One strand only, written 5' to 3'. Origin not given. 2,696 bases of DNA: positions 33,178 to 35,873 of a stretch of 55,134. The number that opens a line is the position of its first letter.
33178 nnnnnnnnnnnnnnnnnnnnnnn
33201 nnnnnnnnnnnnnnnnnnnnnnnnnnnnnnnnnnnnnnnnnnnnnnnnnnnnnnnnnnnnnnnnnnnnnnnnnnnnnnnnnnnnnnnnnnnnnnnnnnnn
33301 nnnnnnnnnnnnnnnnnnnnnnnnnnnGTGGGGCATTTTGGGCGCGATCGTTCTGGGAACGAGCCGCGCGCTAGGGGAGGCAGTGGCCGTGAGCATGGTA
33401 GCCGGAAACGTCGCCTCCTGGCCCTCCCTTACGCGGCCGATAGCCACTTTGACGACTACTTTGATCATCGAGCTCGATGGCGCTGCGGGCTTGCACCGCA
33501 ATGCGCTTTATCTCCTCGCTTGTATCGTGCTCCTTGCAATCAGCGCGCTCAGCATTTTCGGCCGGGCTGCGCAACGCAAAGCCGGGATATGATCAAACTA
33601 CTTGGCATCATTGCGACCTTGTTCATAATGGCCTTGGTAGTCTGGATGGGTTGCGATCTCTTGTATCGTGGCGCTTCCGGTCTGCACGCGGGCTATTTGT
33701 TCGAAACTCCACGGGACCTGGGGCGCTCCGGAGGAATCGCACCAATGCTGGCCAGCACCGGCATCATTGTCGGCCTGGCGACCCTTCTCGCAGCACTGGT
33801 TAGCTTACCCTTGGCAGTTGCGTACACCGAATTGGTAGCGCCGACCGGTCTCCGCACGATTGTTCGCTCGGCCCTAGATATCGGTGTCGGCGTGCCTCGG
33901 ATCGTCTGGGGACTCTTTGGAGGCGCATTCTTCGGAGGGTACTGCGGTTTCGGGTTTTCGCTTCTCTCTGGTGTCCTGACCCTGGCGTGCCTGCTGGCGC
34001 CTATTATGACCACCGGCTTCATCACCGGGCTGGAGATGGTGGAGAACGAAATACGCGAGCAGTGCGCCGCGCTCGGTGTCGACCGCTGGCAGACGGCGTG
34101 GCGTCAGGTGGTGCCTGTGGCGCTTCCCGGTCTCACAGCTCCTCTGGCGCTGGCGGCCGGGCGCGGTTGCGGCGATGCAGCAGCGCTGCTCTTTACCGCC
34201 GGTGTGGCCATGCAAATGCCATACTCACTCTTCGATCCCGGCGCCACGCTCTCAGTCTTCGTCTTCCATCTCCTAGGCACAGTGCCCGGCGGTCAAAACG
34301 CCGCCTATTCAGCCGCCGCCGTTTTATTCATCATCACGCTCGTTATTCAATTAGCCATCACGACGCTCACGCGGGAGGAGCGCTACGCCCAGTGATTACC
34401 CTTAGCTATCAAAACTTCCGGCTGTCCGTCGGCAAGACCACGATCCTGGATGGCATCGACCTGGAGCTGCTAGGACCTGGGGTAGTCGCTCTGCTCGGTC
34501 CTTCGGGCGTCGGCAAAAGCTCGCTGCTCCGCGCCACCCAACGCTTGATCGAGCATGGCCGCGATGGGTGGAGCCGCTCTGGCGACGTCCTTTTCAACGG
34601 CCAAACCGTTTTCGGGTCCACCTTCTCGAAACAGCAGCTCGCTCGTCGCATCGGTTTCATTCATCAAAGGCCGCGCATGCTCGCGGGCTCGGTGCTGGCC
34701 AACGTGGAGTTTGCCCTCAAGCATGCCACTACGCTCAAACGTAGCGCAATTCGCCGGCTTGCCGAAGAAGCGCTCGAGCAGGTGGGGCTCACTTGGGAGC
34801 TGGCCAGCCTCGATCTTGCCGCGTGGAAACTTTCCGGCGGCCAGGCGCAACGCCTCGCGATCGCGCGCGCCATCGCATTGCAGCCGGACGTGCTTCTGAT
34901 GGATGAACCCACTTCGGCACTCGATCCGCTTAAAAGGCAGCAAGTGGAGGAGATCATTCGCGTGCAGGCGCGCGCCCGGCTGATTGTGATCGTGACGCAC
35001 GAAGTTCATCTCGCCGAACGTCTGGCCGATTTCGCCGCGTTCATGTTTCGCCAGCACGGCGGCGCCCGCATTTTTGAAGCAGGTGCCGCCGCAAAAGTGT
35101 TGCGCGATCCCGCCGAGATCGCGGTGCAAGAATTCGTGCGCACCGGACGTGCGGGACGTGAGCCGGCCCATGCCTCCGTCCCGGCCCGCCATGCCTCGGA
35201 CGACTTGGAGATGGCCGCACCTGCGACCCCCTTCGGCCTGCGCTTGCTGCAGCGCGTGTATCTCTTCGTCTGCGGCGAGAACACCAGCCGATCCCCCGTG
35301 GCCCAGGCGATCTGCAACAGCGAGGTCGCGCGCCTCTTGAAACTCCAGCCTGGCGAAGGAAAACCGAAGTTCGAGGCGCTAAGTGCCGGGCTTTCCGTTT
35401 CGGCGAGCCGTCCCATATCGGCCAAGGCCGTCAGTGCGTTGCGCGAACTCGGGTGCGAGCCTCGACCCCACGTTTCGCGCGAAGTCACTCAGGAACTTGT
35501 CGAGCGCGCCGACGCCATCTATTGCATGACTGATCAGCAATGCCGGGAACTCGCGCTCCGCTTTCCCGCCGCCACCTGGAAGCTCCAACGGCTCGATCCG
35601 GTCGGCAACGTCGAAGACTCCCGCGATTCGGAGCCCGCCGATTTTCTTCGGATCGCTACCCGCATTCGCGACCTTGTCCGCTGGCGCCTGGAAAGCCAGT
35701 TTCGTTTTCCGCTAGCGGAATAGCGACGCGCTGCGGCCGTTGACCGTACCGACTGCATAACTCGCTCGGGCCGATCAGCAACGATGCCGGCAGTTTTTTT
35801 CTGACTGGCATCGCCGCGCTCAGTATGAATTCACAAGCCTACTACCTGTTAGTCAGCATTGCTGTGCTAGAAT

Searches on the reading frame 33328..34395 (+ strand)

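Call 7: search_protein_families(library=pfam, proteins=[window:33328-34395:+], max_evalue=0.01)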
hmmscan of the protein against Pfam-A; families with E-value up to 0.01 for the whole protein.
window:33328-34395:+ (355 aa): 1 family
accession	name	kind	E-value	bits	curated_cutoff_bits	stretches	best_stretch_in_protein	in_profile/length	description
PF00528.27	BPD_transp_1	-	1.8e-11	44.6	26.4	1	175-340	16-169/184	Binding-protein-dependent transport system inner membrane component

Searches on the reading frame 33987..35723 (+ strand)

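Call 7: search_protein_families(library=pfam, proteins=[window:33987-35723:+], max_evalue=0.01)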
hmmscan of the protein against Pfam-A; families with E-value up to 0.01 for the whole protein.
window:33987-35723:+ (578 aa): 8 families
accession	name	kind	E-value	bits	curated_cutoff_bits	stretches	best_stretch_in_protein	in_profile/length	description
PF00005.33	ABC_tran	-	2.3e-22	80.5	25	1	155-310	2-137/137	ABC transporter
PF01451.26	LMWPc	-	3.4e-13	50.5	23.2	1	426-562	2-138/144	Low molecular weight phosphotyrosine protein phosphatase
PF13304.12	AAA_21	-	3.2e-08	34.4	27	1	252-342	220-302/304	AAA domain, putative AbiEii toxin, Type IV TA system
PF02463.25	SMC_N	-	1.3e-06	28.5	40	1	162-349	22-208/220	RecF/RecN/SMC N terminal domain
PF13555.12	AAA_29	-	0.00043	20.4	27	0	165-188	23-46/61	P-loop containing region of AAA domain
PF03193.22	RsgA_GTPase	-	0.001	19.4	30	1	139-184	82-126/174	RsgA GTPase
PF20703.3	nSTAND1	-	0.0013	18.9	27.1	1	166-183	35-52/379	Novel STAND NTPase 1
PF13191.12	AAA_16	-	0.0071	17.3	32.6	1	164-207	24-64/167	AAA ATPase domain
